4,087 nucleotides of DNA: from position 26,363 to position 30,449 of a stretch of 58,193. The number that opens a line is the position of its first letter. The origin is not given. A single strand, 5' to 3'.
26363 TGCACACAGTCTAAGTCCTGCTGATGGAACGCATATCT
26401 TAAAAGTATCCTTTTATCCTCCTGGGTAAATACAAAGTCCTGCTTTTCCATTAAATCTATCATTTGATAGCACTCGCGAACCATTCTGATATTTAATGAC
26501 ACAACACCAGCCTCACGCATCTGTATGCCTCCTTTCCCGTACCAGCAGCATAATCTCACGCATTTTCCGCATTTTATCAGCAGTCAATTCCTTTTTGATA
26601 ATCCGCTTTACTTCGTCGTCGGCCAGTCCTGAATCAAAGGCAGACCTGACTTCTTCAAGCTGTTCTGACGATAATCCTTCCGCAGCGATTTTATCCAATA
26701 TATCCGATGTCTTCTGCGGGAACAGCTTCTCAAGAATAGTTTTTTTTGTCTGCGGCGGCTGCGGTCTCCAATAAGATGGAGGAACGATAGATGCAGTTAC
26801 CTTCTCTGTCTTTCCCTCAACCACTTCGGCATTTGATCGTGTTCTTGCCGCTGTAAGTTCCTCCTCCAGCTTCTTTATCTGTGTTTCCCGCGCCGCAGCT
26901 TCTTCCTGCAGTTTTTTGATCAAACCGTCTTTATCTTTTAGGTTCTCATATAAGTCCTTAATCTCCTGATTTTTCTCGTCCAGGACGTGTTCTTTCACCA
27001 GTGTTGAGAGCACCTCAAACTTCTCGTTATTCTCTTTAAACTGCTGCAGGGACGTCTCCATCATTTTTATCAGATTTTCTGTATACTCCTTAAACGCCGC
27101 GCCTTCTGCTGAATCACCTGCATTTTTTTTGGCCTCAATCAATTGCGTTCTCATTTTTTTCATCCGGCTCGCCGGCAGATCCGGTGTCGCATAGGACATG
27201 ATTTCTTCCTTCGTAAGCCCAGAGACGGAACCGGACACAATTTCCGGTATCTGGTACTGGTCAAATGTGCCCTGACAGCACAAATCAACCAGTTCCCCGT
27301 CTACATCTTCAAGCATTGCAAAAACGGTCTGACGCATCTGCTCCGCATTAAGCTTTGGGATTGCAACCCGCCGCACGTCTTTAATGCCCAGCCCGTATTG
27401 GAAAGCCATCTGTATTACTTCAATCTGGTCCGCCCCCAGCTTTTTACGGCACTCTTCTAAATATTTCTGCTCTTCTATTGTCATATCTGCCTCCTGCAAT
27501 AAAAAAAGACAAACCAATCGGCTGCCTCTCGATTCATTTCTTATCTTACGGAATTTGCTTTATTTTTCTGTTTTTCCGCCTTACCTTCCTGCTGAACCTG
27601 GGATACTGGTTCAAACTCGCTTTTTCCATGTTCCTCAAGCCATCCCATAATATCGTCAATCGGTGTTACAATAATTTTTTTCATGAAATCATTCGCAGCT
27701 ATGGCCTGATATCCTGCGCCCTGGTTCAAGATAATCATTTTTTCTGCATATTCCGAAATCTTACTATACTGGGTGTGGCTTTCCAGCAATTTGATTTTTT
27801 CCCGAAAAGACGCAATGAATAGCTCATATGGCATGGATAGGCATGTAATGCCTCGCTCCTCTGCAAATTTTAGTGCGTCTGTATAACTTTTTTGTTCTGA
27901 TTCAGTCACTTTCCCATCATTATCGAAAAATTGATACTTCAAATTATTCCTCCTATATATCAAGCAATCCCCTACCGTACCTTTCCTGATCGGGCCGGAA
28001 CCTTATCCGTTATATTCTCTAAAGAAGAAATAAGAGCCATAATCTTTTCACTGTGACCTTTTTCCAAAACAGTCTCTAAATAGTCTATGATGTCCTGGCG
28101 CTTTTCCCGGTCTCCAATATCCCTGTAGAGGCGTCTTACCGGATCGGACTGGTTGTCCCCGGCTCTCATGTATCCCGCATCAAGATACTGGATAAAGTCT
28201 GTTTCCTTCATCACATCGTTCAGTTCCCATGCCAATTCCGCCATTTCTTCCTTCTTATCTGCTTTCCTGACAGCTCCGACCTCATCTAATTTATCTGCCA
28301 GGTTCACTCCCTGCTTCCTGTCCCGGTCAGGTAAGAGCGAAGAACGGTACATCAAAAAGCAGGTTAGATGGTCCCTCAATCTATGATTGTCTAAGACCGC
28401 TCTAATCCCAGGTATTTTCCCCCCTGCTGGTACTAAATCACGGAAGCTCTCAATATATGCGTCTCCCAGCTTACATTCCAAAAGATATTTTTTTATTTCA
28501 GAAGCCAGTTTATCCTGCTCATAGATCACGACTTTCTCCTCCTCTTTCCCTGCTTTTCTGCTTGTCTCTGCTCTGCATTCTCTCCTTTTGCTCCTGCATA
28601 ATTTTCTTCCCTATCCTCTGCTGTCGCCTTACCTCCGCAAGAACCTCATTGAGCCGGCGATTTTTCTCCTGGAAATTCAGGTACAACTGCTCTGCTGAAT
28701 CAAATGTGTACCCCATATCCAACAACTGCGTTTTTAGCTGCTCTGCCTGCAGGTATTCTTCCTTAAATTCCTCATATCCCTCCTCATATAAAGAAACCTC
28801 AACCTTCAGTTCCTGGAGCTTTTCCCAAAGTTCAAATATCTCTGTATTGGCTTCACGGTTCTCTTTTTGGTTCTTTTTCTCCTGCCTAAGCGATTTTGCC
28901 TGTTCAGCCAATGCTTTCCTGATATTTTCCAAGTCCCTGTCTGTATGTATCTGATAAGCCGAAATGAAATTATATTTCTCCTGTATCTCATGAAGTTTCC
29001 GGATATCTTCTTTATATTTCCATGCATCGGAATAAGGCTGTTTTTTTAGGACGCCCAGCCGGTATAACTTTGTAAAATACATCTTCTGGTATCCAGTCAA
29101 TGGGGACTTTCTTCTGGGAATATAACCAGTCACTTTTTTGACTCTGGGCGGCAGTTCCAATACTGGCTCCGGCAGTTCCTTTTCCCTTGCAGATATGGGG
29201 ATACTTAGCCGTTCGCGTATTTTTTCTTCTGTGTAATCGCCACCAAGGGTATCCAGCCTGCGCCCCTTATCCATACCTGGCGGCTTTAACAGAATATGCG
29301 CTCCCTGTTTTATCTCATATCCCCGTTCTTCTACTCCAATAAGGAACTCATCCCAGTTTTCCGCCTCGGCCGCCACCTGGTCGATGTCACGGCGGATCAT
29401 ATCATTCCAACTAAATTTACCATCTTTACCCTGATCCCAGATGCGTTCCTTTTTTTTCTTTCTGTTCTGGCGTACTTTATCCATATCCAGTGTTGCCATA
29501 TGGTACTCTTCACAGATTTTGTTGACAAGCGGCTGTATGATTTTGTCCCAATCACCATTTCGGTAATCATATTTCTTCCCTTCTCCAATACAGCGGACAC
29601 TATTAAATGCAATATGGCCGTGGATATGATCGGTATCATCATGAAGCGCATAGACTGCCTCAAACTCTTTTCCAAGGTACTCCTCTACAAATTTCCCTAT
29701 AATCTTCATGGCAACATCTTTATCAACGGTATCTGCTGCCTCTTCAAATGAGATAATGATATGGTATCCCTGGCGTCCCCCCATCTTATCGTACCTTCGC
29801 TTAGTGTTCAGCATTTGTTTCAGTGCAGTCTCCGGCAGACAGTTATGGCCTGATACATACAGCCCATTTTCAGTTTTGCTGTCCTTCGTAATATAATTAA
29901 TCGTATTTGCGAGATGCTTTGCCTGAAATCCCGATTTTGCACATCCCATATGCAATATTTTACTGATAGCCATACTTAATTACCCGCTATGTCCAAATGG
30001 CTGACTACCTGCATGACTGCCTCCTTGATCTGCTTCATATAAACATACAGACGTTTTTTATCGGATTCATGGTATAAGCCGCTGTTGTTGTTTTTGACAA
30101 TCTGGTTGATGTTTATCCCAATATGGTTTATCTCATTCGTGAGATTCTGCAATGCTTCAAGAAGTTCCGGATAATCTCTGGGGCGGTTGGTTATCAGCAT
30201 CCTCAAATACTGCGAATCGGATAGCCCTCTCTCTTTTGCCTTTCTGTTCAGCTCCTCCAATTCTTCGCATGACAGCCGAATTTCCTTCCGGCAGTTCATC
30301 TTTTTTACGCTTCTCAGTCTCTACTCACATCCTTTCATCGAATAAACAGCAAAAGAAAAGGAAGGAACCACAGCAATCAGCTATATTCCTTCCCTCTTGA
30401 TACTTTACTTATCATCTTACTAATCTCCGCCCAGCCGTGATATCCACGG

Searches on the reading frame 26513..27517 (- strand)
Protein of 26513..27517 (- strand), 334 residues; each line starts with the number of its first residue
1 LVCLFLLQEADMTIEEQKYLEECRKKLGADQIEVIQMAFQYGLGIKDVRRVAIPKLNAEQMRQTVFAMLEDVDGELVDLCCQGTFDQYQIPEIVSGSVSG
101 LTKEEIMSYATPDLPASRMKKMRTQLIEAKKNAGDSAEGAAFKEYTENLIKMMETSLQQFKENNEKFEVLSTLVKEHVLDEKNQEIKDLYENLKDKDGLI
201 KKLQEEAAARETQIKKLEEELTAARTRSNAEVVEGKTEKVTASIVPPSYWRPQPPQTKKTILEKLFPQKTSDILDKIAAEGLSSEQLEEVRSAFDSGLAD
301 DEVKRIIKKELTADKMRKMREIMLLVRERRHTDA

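Call 40: search_protein_families(library=pfam, proteins=[window:26513-27517:-], max_evalue=0.01)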
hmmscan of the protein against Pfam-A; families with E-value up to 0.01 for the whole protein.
window:26513-27517:- (334 aa): 2 families
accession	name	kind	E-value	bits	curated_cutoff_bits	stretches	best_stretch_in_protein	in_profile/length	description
PF12240.13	Angiomotin_C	-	0.00032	20.7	23.5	0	172-233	129-188/200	Angiomotin C terminal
PF25594.1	GldB_lipo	-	0.0089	16.1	27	0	142-242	17-115/309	Gliding motility protein GldB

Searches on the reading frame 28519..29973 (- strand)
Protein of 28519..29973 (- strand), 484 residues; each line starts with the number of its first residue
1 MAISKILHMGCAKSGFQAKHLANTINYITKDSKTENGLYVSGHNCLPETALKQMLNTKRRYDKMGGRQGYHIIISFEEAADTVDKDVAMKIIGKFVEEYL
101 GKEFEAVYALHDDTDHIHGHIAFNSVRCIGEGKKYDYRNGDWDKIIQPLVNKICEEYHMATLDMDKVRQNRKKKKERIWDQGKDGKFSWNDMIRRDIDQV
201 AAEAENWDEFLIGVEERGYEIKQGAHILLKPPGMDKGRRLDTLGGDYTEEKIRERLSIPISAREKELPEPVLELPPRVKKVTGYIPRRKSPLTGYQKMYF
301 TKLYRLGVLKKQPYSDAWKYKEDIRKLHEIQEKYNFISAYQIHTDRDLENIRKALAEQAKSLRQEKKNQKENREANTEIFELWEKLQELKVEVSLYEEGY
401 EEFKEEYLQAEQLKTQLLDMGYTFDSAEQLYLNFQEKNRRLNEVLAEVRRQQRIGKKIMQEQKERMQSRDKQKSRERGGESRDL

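Call 10: search_protein_families(library=pfam, proteins=[window:28519-29973:-], max_evalue=0.001)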
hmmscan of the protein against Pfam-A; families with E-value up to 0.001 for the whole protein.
window:28519-29973:- (484 aa): 1 family
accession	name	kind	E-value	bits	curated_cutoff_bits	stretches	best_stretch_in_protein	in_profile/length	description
PF03432.20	Relaxase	-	4.4e-29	101.9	24.6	1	27-158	1-131/132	MobA/VirD2-like, nuclease domain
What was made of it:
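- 28519..29973 (-): MobA/VirD2-type relaxase. Pfam Relaxase 101.9 bits (call 10).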

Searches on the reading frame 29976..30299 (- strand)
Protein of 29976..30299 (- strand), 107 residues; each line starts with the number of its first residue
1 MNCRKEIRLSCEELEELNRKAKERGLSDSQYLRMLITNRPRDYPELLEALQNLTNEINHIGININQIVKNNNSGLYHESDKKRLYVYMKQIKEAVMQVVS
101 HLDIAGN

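Call 40: search_protein_families(library=pfam, proteins=[window:29976-30299:-], max_evalue=0.01)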
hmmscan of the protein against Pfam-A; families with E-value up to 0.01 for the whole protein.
window:29976-30299:- (107 aa): 5 families
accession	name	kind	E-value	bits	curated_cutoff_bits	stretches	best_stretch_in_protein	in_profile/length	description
PF21983.2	NikA-like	-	1e-11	45.2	27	1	3-70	5-71/72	Mobilization protein NikA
PF05713.17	MobC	-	5.9e-08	33.5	23.2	1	55-97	2-44/45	Bacterial mobilisation protein (MobC)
PF22688.2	Hda_lid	-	0.0027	18.1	27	1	13-53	4-45/65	Hda, lid domain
PF01402.27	RHH_1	-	0.0059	17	20.5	0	7-37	4-34/39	Ribbon-helix-helix protein, copG family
PF12441.14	CopG_antitoxin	-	0.006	17.8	28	0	6-38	44-78/79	CopG antitoxin of type II toxin-antitoxin system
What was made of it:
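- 29976..30299 (-): NikA/MobC-like relaxosome accessory gene; marks where oriT is expected. Pfam NikA-like 45.2 bits and MobC 33.5 bits (call 40).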
